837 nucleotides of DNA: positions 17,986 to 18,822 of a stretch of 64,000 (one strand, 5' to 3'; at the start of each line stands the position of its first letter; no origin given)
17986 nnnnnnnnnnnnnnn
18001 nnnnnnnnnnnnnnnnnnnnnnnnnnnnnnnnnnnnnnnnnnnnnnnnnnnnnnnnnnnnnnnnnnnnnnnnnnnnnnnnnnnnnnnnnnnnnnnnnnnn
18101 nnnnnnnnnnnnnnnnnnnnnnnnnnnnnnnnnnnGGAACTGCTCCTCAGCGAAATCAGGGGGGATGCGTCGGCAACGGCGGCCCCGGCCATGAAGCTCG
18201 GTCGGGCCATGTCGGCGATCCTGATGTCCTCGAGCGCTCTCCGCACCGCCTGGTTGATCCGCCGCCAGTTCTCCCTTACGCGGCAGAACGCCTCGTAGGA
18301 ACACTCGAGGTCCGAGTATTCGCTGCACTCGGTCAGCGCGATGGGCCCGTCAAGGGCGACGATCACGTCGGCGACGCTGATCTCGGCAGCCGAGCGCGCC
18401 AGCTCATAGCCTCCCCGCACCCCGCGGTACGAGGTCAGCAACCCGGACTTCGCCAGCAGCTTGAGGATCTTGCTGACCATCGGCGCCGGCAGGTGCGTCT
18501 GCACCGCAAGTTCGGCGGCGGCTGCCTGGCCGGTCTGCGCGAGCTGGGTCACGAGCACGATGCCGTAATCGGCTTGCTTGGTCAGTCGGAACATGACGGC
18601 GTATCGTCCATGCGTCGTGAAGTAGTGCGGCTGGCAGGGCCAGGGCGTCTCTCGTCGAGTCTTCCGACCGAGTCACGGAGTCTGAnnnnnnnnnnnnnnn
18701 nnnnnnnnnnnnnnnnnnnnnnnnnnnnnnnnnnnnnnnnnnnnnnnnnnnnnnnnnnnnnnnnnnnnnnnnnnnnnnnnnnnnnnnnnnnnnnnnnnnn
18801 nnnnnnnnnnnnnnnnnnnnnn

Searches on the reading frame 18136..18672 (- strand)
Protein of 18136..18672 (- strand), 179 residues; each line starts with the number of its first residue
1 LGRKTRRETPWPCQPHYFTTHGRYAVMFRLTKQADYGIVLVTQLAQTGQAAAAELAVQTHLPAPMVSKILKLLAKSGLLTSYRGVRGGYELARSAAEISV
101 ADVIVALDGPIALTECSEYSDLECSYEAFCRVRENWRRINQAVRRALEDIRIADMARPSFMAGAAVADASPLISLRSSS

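Call 85: search_protein_families(library=pfam, proteins=[window:18136-18672:-], max_evalue=0.001)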
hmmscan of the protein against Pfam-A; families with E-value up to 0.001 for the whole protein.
window:18136-18672:- (179 aa): 1 family
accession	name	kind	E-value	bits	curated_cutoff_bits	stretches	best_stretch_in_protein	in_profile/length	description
PF02082.26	Rrf2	-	5.4e-32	111.2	30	1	30-157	1-131/132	Iron-dependent Transcriptional regulator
